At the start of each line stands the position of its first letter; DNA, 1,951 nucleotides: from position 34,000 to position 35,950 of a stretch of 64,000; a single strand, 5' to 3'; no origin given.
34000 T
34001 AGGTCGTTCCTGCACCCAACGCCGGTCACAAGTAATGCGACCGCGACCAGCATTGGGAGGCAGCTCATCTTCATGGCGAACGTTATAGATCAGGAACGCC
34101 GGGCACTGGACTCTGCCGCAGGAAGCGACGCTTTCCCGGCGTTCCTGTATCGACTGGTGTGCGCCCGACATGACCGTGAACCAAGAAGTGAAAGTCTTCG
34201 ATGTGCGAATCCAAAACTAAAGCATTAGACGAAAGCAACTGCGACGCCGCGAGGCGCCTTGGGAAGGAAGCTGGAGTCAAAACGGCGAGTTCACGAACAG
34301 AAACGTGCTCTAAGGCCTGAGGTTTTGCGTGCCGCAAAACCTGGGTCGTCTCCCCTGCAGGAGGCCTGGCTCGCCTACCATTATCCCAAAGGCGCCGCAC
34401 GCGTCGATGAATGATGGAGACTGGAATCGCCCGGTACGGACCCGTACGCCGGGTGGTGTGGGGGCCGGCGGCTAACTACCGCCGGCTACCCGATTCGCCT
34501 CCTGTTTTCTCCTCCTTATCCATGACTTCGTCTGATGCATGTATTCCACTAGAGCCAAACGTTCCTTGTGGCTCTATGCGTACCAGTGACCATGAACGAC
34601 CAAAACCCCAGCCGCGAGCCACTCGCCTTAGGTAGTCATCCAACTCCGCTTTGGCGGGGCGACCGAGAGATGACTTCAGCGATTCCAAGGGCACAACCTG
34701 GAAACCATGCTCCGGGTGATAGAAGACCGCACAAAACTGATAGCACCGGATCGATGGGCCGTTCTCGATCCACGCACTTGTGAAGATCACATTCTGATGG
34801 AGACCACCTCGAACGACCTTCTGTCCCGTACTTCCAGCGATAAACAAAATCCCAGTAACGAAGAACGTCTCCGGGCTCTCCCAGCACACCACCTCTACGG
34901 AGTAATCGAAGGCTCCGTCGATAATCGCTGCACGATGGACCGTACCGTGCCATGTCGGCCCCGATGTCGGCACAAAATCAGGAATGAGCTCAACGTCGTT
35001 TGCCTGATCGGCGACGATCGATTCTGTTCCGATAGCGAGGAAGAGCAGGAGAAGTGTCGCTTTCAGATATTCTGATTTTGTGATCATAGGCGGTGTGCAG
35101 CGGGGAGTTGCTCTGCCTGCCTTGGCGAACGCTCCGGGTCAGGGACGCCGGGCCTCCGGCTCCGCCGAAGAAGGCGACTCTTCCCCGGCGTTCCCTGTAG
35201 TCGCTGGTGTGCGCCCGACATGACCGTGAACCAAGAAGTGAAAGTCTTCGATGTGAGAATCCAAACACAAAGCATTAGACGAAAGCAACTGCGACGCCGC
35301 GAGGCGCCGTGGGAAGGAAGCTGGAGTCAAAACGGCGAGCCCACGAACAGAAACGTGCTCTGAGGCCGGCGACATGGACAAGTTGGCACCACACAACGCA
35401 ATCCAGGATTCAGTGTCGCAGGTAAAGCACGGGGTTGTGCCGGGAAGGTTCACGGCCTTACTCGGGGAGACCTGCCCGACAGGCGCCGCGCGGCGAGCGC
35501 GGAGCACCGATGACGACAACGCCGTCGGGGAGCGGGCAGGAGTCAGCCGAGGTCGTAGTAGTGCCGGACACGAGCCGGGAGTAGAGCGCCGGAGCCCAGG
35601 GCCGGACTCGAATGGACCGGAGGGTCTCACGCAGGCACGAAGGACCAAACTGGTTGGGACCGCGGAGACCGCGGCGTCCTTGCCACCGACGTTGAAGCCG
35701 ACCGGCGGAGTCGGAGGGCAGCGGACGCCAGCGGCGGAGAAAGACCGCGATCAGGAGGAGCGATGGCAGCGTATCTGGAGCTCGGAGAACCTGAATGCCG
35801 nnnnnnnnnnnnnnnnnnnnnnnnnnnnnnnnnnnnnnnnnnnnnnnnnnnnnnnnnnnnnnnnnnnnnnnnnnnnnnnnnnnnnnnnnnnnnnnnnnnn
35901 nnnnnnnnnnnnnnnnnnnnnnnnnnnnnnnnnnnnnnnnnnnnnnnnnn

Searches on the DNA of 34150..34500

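Call 56: search_rna_families(source=window, start=34150, end=34500, threshold=evalue, max_evalue=0.1, show_alignments=1)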
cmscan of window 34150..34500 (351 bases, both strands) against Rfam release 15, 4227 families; matches with E-value up to 0.1: 1.
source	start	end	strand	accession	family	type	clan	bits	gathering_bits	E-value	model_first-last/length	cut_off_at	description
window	34243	34369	+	RF02001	group-II-D1D4-3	Intron;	CL00102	42.1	32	2.1e-07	1-170/170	no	Group II catalytic intron D1-D4-3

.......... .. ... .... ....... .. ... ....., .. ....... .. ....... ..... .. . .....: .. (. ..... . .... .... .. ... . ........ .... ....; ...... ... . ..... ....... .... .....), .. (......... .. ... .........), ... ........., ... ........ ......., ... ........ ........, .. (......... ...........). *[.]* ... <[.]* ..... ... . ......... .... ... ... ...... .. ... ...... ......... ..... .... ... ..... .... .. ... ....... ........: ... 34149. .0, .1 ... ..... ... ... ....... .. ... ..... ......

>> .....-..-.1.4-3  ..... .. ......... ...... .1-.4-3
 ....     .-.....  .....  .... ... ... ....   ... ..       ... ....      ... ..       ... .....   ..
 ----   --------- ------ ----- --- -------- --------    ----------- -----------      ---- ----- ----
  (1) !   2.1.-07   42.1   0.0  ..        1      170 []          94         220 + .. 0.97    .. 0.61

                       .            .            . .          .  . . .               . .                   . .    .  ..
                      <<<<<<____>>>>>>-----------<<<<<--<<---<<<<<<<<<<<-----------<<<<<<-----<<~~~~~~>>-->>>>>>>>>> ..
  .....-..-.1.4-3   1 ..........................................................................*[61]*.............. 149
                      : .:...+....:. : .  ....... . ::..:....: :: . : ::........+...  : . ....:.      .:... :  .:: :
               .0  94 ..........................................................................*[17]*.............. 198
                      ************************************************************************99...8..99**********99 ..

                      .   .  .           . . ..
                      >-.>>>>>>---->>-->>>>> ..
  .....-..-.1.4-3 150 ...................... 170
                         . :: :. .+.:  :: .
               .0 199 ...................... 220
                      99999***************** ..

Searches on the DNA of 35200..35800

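Call 57: search_rna_families(source=window, start=35200, end=35800, threshold=evalue, max_evalue=0.1, show_alignments=1)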
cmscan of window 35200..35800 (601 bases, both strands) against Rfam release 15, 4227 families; matches with E-value up to 0.1: 2.
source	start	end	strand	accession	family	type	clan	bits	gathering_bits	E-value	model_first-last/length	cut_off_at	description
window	35293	35456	+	RF02001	group-II-D1D4-3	Intron;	CL00102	124.4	32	3.7e-27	1-170/170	no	Group II catalytic intron D1-D4-3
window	35505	35569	+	RF01998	group-II-D1D4-1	Intron;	CL00102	40.3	35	7.2e-06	1-84/84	no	Group II catalytic intron D1-D4-1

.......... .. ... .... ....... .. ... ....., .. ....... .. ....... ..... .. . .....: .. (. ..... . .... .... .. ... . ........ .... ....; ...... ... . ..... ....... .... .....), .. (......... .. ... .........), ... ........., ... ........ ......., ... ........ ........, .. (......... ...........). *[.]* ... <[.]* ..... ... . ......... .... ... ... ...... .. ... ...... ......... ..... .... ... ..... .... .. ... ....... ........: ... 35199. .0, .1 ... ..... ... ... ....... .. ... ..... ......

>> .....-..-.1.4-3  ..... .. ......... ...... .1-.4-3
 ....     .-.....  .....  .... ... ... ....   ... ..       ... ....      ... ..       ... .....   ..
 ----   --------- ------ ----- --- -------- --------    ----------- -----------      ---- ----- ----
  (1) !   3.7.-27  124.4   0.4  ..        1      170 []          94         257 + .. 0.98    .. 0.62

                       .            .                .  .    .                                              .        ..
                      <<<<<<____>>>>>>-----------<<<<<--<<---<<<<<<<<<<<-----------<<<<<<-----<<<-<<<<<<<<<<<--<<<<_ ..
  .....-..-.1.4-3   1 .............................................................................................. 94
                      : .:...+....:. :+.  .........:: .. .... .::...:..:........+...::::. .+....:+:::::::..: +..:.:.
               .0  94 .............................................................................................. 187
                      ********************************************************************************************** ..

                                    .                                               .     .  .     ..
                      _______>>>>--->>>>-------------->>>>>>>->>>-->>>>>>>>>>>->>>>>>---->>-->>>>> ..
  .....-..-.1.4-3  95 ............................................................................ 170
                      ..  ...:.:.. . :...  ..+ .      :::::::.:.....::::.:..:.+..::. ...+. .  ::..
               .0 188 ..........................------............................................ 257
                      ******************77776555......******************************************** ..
